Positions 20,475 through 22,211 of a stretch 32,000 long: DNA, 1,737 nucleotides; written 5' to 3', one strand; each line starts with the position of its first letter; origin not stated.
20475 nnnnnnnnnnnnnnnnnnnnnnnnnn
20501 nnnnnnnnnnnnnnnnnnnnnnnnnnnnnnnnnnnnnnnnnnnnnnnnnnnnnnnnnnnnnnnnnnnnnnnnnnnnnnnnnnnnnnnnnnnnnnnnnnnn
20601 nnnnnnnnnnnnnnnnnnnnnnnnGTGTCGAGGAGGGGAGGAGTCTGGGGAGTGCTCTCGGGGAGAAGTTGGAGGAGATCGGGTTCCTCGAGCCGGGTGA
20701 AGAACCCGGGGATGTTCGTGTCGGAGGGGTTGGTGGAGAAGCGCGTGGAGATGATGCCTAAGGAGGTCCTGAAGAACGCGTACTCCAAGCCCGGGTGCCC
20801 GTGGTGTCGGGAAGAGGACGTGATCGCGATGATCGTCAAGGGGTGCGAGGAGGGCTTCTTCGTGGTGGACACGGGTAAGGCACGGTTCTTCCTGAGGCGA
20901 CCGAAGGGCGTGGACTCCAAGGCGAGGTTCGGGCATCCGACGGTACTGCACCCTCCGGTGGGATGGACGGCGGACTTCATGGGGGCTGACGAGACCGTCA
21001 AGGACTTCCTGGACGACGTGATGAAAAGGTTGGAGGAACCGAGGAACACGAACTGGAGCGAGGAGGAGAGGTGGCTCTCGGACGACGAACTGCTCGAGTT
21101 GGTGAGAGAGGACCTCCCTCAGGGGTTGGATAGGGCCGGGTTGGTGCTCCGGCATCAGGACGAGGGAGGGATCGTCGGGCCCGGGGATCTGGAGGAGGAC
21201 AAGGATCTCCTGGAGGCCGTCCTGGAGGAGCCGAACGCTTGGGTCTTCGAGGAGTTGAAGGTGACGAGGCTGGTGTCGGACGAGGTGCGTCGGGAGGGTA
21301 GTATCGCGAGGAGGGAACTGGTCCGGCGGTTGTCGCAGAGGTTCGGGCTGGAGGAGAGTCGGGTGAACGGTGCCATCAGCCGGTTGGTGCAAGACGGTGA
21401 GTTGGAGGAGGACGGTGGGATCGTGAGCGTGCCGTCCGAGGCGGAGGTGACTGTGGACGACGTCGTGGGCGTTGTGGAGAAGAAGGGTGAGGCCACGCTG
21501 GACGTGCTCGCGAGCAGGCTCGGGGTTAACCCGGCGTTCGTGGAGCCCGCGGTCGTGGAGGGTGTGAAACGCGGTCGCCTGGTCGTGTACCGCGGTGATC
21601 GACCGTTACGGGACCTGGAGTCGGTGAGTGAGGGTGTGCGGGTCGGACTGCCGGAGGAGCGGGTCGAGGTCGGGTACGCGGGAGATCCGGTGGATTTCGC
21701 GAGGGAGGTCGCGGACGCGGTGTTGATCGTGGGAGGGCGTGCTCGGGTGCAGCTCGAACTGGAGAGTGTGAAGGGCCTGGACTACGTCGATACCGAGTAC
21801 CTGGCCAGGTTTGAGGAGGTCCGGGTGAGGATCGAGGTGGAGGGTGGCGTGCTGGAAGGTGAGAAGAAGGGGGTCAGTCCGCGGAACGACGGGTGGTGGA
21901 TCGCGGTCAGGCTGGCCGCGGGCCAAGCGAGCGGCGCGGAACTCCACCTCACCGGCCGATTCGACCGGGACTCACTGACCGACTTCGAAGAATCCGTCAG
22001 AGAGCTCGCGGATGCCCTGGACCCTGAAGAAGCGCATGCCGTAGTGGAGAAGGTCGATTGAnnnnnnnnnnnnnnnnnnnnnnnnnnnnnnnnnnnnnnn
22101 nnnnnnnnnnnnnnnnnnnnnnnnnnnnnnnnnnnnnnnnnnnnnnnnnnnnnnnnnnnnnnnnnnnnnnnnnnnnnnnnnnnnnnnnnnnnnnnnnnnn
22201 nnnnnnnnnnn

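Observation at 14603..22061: Methylase + DUF499 ATPase module without PglZ, helicase or REase, abutted by a beta-CASP nuclease: candidate minimal BREX-like defence system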

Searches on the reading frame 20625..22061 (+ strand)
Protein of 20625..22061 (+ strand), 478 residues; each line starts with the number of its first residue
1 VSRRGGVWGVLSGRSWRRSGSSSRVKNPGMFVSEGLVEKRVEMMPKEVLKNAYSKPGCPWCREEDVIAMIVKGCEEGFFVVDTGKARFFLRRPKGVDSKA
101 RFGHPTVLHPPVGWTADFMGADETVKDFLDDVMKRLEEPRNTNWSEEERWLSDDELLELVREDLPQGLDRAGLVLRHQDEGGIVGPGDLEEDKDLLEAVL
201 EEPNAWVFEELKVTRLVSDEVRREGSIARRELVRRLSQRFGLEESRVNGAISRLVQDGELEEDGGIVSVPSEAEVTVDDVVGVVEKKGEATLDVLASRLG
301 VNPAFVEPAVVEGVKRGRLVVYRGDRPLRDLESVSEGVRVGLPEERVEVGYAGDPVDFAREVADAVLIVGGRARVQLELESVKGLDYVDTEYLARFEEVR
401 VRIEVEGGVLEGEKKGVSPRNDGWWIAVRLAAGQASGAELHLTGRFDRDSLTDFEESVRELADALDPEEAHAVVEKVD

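Call 8: search_protein_families(library=pfam, proteins=[window:20625-22061:+], max_evalue=0.01)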
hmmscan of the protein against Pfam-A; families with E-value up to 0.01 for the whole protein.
window:20625-22061:+ (478 aa): 1 family
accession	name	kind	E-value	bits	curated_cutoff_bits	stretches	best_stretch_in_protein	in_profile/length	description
PF07848.18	PaaX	-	0.00064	20.3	24.8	1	223-261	17-54/70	PaaX-like protein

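Call 9: search_protein_families(library=padloc, proteins=[window:20625-22061:+], max_evalue=0.01)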
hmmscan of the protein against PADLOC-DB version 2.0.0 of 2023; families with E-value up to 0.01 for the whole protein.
window:20625-22061:+ (478 aa): 0 families

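Call 97: list_cluster_members(proteins=[window:20751-22061:+, window:20754-22061:+, window:20712-22061:+, window:23095-23589:+, P0261])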
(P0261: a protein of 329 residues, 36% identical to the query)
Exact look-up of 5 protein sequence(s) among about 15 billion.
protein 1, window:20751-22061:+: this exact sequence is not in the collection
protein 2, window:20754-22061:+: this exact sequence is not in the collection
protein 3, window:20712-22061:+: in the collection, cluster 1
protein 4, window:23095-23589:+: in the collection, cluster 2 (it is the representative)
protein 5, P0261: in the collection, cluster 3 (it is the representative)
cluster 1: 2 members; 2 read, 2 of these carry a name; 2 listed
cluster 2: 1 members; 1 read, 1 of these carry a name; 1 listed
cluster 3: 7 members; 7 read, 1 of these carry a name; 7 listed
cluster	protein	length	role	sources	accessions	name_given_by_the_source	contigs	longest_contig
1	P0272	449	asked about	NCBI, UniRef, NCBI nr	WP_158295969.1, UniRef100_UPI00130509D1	hypothetical protein [Methanopyrus kandleri] | hypothetical protein n=1 Tax=Methanopyrus kandleri TaxID=2320 RepID=UPI00130509D1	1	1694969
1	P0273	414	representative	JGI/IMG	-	hypothetical protein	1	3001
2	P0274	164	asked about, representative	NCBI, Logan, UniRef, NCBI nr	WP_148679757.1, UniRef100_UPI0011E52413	hypothetical protein [Methanopyrus kandleri] | hypothetical protein n=1 Tax=Methanopyrus kandleri TaxID=2320 RepID=UPI0011E52413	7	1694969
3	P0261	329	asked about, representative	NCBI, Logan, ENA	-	-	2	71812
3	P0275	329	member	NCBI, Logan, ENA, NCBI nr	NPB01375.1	MAG: hypothetical protein GXO28_00510 [Methanopyri archaeon] | hypothetical protein [Methanopyri archaeon]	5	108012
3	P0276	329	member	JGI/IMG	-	-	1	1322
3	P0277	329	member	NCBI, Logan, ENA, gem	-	-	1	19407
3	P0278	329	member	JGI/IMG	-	-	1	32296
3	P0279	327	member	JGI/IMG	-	-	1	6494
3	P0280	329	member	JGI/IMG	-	-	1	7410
